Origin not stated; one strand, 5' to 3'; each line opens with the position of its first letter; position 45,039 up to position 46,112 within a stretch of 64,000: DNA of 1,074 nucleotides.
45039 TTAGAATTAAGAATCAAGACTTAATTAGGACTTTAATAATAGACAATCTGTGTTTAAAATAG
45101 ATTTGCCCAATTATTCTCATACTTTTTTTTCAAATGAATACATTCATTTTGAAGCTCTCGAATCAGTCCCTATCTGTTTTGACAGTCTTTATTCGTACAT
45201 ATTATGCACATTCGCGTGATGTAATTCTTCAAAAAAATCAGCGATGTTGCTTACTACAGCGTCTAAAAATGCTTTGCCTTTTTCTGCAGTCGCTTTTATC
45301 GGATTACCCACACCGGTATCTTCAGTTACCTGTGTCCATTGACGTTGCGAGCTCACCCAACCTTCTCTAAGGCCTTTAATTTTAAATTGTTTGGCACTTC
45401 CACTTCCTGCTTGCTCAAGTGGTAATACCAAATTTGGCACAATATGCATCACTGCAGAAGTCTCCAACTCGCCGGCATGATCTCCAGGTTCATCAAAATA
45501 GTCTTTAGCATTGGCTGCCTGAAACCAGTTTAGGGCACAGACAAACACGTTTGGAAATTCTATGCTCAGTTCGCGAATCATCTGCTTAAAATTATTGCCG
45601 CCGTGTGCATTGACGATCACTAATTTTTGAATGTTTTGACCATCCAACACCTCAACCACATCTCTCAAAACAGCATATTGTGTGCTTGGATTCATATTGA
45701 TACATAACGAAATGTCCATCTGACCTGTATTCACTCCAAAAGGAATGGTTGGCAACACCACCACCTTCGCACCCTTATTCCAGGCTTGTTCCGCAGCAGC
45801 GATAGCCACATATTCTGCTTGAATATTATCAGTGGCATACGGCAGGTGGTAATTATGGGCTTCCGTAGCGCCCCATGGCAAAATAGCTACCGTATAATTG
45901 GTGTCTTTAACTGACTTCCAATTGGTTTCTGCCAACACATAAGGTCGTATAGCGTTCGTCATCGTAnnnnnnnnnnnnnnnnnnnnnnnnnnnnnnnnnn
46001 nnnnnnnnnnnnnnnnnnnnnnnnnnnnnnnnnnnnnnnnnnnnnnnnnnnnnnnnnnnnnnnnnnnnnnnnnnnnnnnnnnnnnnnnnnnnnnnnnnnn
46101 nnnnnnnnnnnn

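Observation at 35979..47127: Candidate new system: acyl-stripping and small-acid handling module for modified sialic/nonulosonic acids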

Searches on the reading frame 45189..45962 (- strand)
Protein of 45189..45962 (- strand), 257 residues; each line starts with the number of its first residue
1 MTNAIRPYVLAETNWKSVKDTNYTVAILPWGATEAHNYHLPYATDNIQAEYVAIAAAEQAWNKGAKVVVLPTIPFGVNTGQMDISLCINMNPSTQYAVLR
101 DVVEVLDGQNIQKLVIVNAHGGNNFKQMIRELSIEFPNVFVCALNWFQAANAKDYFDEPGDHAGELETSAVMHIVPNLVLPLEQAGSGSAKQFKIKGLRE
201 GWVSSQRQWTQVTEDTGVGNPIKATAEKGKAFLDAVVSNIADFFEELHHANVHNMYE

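Call 4: search_protein_families(library=pfam, proteins=[window:45189-45962:-])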
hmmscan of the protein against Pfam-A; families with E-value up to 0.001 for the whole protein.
window:45189-45962:- (257 aa): 1 family
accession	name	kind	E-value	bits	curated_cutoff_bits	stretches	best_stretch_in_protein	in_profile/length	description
PF02633.19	Creatininase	-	6.1e-58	196.5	31.3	1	11-243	1-237/238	Creatinine amidohydrolase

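Call 5: search_protein_families(library=ncbifam, proteins=[window:45189-45962:-])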
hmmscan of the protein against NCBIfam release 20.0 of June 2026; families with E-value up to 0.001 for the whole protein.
window:45189-45962:- (257 aa): 4 families
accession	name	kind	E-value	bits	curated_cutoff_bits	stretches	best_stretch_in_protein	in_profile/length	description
TIGR03964.1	mycofact_creat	equivalog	2e-21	76.6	172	1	10-247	1-220/228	mycofactocin biosynthesis peptidyl-dipeptidase MftE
TIGR04448.1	creatininase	equivalog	1.9e-19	70.3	235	1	19-243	8-241/246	creatininase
NF041098.2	diketo_inos_hlase_IolN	equivalog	1.3e-07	31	245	1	24-190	25-195/307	3-dehydro-scyllo-inosose hydrolase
NF033501.0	ArfB_arch_rifla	equivalog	2e-06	27.7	180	1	26-136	18-123/219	2-amino-5-formylamino-6-ribosylaminopyrimidin-4(3H)-one 5'-monophosphate deformylase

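Call 10: find_homologous_proteins(query=window:45189-45962:-)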
Query window:45189-45962:- (257 aa): 8000 proteins with E <= 0.001 among 8000 candidates; the best 120 are listed.
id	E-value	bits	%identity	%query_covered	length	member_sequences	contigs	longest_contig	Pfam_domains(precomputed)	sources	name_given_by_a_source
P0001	6.8e-165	565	95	100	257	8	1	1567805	PF02633.20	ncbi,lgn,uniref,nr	ncbi:creatinine amidohydrolase [Gelidibacter sediminis]|uniref:Creatinine amidohydrolase n=1 Tax=Gel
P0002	2.6e-157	540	92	98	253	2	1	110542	PF02633.20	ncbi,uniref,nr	ncbi:creatininase family protein [Gelidibacter salicanalis]|uniref:Creatininase family protein n=1 T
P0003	2.8e-154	530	89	100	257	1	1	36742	PF02633.20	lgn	-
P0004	1.3e-147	508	84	100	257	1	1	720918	PF02633.20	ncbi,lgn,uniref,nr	ncbi:creatininase family protein [Gelidibacter salicanalis]|uniref:Creatininase family protein n=1 T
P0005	3.9e-145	500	82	100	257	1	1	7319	PF02633.20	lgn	-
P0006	3.1e-143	494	81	100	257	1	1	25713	PF02633.20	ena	-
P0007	2.3e-142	491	81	100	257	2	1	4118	PF02633.20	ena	-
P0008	2.8e-142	491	82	100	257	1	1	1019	PF02633.20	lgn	-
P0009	3.7e-142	490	80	100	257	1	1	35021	PF02633.20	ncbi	-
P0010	9.0e-142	489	80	100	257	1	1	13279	PF02633.20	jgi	jgi:creatinine amidohydrolase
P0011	1.1e-141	489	80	100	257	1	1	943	PF02633.20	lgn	-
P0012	1.7e-141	488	81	100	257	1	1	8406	PF02633.20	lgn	-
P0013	3.1e-141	487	81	100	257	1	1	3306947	PF02633.20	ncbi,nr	ncbi:creatinine amidohydrolase [Flavobacteriaceae bacterium MAR_2010_105]|nr:creatinine amidohydrola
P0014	3.6e-141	487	80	100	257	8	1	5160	PF02633.20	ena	-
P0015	3.7e-141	487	79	100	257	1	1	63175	PF02633.20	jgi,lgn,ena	-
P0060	4.6e-133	460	76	100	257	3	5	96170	PF02633.20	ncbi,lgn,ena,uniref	ncbi:creatininase family protein [Polaribacter atrinae]|uniref:creatininase family protein n=1 Tax=P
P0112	6.7e-127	440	75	98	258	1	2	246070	PF02633.20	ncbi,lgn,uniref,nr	ncbi:creatininase family protein [Arenibacter certesii]|uniref:Amidase n=1 Tax=Arenibacter certesii 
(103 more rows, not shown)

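Call 11: find_encoding_contigs(protein=P0060, flank=10000, max_places=2)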
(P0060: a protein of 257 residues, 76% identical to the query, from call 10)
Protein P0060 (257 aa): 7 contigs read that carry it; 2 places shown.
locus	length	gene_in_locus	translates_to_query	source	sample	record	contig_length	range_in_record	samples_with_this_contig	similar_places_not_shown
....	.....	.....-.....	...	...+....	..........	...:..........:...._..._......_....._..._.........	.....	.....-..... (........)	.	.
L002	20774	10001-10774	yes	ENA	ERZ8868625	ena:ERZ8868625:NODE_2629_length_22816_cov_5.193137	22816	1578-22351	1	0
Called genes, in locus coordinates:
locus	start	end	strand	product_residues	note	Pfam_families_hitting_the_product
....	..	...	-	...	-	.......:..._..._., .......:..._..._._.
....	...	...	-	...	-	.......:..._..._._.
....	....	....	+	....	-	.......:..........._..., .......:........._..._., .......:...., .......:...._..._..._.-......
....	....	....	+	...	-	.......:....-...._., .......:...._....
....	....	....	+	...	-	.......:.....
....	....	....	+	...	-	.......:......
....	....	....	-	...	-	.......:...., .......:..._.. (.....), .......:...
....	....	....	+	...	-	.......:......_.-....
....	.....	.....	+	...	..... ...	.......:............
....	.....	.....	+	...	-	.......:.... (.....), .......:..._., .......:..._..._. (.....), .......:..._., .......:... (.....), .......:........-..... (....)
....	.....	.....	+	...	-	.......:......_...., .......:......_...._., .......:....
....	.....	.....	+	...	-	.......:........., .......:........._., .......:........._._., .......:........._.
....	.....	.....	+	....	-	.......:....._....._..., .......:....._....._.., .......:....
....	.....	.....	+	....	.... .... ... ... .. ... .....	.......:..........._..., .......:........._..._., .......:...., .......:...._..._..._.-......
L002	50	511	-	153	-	PF01609:DDE_Tnp_1, PF13359:DDE_Tnp_4 (weak), PF13612:DDE_Tnp_1_3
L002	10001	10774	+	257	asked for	PF02633:Creatininase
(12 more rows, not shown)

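Call 12: find_encoding_contigs(protein=P0112, flank=10000, max_places=2)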
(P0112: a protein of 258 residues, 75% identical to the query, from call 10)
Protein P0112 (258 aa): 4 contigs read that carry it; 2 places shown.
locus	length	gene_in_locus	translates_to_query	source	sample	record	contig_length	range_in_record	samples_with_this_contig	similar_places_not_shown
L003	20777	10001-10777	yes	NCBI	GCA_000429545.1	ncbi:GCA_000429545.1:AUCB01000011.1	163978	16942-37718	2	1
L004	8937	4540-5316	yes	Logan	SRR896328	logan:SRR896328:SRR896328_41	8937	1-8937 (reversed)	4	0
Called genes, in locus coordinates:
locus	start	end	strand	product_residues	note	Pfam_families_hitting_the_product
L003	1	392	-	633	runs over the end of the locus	PF00270:DEAD, PF00271:Helicase_C, PF16124:RecQ_Zn_bind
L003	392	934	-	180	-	PF13521:AAA_28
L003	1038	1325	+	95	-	PF04359:DUF493 (weak)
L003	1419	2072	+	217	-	PF14123:DUF4290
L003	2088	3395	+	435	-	PF00275:EPSP_synthase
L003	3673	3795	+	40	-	-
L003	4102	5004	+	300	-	PF00701:DHDPS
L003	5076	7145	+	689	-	PF00657:Lipase_GDSL, PF13472:Lipase_GDSL_2, PF03629:SASA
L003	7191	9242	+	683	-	PF02838:Glyco_hydro_20b, PF14845:Glycohydro_20b2 (weak), PF00728:Glyco_hydro_20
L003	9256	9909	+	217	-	PF00657:Lipase_GDSL, PF13472:Lipase_GDSL_2, PF17182:OSK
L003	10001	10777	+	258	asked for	PF02633:Creatininase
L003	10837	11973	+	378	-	PF24316:Tli3 (faint), PF13088:BNR_2, PF13859:BNR_3, PF03174:CHB_HEX_C (faint), PF02012:BNR (faint), PF15902:Sortilin-Vps10 (weak)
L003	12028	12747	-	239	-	PF00392:GntR, PF08279:HTH_11 (weak), PF07729:FCD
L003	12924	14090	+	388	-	PF07221:GlcNAc_2-epim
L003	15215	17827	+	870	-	PF24996:NANM, PF01344:Kelch_1 (faint), PF13415:Beta-prop_FBX42, PF24681:Kelch_KLHDC2_KLHL20_DRC7, PF13964:Beta-prop_Calicin (weak), PF24981:Beta-prop_ATRN-LZTR1, PF24996:NANM, PF00474:SSF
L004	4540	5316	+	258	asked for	PF02633:Creatininase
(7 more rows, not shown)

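Call 28: search_solved_structures(query=window:45189-45962:-, max_evalue=0.001, show_alignments=2)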
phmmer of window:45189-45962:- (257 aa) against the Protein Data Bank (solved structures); distinct sequences matched with E-value up to 0.001: 2.
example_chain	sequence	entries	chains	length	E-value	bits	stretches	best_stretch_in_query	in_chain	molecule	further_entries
3lub_A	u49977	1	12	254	1.5e-66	227.7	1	17-255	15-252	Putative creatinine amidohydrolase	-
3no4_A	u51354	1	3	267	1.3e-09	41.2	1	26-247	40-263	creatinine amidohydrolase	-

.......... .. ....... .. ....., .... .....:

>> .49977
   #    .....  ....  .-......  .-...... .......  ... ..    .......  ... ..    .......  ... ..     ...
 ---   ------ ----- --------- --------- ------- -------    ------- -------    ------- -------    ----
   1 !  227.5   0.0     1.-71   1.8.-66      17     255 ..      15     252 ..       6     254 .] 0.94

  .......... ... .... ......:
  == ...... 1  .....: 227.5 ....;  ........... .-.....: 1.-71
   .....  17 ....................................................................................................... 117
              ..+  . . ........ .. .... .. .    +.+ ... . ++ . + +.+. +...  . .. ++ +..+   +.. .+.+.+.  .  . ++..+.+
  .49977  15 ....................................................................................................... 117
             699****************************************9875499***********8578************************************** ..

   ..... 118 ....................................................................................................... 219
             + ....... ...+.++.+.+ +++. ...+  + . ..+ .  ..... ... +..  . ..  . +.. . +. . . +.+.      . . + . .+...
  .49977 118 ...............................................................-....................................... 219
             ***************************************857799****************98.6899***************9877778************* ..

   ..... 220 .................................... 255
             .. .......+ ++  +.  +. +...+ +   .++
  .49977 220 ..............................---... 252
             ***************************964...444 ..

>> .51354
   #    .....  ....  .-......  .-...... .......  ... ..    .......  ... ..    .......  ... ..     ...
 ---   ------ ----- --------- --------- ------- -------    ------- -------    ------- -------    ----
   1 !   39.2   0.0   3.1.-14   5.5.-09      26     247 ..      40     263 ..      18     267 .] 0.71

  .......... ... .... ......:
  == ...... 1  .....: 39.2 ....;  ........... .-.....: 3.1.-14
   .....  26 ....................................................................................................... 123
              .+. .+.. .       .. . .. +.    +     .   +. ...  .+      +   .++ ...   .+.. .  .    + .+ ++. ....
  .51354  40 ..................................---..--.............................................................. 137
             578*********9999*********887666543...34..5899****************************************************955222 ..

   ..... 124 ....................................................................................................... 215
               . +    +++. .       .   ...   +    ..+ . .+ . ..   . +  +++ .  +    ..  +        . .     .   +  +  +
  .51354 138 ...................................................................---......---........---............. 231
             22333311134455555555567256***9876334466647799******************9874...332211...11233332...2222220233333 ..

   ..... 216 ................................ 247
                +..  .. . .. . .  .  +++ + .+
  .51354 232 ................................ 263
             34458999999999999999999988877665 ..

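Call 97: predict_structure(alignment_id=A1)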
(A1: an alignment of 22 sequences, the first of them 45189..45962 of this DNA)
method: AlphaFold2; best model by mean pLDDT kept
length: 257 residues; sequences in the alignment: 22
mean_pLDDT: 76.6   pTM: 0.80
mean pLDDT of the five models: 76.6, 74.3, 67.4, 66.5, 57.2
residues with pLDDT >= 90: 83; 70-90: 88; 50-70: 60; < 50: 26
segments of 3 or more residues with pLDDT < 50: 1-3, 80-88, 204-217
pLDDT, mean of each block of 10 residues (from residue 1): 60 67 90 67 84 96 93 62 48 67 79 89 72 79 91 90 83 90 67 56 46 52 93 98 95 78
secondary structure, 60 per line:
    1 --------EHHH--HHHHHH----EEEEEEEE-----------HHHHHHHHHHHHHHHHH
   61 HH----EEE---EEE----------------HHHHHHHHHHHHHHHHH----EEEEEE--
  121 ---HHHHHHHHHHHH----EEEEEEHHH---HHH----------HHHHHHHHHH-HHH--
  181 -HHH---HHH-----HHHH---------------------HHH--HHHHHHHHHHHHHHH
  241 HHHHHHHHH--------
elements in order: H15-20 E25-32 H44-62 E67-69 E73-75 H92-108 E113-118 H124-135 E140-145 H165-174 H196-199 H226-249

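Call 99: fold_search(model_id=the predicted structure, library=pdb)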
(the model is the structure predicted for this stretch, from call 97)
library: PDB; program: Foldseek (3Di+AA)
matches with E <= 10: 1195; with E <= 0.001: 26
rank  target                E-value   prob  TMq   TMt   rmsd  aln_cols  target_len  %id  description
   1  3lub_A                2.1e-20  1.00  0.79  0.80   5.6       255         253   45  Crystal structure of Putative creatinine amidohydrolase (YP_211512.1) from Bacteroides fragilis NCTC 9343 at 2.11 A re (released 2010-03-09)
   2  3lub_F                3.6e-20  1.00  0.79  0.80   5.6       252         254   44  Crystal structure of Putative creatinine amidohydrolase (YP_211512.1) from Bacteroides fragilis NCTC 9343 at 2.11 A re (released 2010-03-09)
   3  3no4_A                9.1e-12  1.00  0.67  0.65   5.5       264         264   25  Crystal structure of a creatinine amidohydrolase (Npun_F1913) from Nostoc punctiforme PCC 73102 at 2.00 A resolution (released 2010-08-25)
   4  3no4_B                1.2e-11  1.00  0.71  0.72   4.0       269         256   24  Crystal structure of a creatinine amidohydrolase (Npun_F1913) from Nostoc punctiforme PCC 73102 at 2.00 A resolution (released 2010-08-25)
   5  3no4_C                2.6e-11  1.00  0.68  0.69   5.3       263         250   26  Crystal structure of a creatinine amidohydrolase (Npun_F1913) from Nostoc punctiforme PCC 73102 at 2.00 A resolution (released 2010-08-25)
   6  3a6f_F                1.1e-10  1.00  0.66  0.66   5.6       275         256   19  W174F mutant creatininase, Type II (released 2010-02-09)
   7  3a6j_D                1.1e-10  1.00  0.66  0.66   5.7       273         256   19  E122Q mutant creatininase complexed with creatine (released 2010-02-09)
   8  3a6j_C                1.2e-10  1.00  0.64  0.64   5.8       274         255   19  E122Q mutant creatininase complexed with creatine (released 2010-02-09)
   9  3a6j_B                1.4e-10  1.00  0.67  0.67   5.7       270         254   19  E122Q mutant creatininase complexed with creatine (released 2010-02-09)
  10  3a6k_A                1.9e-10  1.00  0.66  0.66   5.7       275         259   19  The E122Q mutant creatininase, Mn-Zn type (released 2010-02-09)
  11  3a6l_C                2.1e-10  1.00  0.66  0.66   5.8       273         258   20  E122Q mutant creatininase, Zn-Zn type (released 2010-02-09)
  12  3a6j_E                2.8e-10  1.00  0.67  0.68   5.6       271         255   20  E122Q mutant creatininase complexed with creatine (released 2010-02-09)
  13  3a6g_C                2.8e-10  1.00  0.64  0.65   5.9       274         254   20  W154F mutant creatininase (released 2010-02-09)
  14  1j2t_A                2.9e-10  1.00  0.64  0.64   5.9       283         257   19  Creatininase Mn (released 2004-01-27)
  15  1q3k_A                3.1e-10  1.00  0.67  0.66   5.6       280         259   19  Crystal structure of creatinine amidohydrolase (creatininase) (released 2003-08-12)
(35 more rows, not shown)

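Call 100: search_solved_structures(query=A1, max_evalue=0.01, show_alignments=4)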
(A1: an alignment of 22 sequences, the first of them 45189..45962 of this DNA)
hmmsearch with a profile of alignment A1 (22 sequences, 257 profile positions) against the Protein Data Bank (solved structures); distinct sequences matched with E-value up to 0.01: 8.
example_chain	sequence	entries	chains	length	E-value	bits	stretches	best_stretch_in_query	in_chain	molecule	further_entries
3lub_A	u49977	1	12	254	1.5e-74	253.9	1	16-252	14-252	Putative creatinine amidohydrolase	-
3no4_A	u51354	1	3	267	1.1e-11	47.9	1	14-250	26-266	creatinine amidohydrolase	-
1q3k_A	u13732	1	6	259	4.8e-07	32.7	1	24-179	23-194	creatininase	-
3a6e_A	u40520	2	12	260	2.5e-06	30.4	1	24-179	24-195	Creatinine amidohydrolase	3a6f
3a6j_A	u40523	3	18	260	2.5e-06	30.4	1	24-179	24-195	Creatinine amidohydrolase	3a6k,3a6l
1j2t_A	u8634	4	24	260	2.5e-06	30.3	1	24-179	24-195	creatinine amidohydrolase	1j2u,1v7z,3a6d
3a6g_A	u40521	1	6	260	7.3e-06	28.8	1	24-179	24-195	Creatinine amidohydrolase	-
3a6h_A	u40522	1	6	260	1.1e-05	28.2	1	24-179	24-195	Creatinine amidohydrolase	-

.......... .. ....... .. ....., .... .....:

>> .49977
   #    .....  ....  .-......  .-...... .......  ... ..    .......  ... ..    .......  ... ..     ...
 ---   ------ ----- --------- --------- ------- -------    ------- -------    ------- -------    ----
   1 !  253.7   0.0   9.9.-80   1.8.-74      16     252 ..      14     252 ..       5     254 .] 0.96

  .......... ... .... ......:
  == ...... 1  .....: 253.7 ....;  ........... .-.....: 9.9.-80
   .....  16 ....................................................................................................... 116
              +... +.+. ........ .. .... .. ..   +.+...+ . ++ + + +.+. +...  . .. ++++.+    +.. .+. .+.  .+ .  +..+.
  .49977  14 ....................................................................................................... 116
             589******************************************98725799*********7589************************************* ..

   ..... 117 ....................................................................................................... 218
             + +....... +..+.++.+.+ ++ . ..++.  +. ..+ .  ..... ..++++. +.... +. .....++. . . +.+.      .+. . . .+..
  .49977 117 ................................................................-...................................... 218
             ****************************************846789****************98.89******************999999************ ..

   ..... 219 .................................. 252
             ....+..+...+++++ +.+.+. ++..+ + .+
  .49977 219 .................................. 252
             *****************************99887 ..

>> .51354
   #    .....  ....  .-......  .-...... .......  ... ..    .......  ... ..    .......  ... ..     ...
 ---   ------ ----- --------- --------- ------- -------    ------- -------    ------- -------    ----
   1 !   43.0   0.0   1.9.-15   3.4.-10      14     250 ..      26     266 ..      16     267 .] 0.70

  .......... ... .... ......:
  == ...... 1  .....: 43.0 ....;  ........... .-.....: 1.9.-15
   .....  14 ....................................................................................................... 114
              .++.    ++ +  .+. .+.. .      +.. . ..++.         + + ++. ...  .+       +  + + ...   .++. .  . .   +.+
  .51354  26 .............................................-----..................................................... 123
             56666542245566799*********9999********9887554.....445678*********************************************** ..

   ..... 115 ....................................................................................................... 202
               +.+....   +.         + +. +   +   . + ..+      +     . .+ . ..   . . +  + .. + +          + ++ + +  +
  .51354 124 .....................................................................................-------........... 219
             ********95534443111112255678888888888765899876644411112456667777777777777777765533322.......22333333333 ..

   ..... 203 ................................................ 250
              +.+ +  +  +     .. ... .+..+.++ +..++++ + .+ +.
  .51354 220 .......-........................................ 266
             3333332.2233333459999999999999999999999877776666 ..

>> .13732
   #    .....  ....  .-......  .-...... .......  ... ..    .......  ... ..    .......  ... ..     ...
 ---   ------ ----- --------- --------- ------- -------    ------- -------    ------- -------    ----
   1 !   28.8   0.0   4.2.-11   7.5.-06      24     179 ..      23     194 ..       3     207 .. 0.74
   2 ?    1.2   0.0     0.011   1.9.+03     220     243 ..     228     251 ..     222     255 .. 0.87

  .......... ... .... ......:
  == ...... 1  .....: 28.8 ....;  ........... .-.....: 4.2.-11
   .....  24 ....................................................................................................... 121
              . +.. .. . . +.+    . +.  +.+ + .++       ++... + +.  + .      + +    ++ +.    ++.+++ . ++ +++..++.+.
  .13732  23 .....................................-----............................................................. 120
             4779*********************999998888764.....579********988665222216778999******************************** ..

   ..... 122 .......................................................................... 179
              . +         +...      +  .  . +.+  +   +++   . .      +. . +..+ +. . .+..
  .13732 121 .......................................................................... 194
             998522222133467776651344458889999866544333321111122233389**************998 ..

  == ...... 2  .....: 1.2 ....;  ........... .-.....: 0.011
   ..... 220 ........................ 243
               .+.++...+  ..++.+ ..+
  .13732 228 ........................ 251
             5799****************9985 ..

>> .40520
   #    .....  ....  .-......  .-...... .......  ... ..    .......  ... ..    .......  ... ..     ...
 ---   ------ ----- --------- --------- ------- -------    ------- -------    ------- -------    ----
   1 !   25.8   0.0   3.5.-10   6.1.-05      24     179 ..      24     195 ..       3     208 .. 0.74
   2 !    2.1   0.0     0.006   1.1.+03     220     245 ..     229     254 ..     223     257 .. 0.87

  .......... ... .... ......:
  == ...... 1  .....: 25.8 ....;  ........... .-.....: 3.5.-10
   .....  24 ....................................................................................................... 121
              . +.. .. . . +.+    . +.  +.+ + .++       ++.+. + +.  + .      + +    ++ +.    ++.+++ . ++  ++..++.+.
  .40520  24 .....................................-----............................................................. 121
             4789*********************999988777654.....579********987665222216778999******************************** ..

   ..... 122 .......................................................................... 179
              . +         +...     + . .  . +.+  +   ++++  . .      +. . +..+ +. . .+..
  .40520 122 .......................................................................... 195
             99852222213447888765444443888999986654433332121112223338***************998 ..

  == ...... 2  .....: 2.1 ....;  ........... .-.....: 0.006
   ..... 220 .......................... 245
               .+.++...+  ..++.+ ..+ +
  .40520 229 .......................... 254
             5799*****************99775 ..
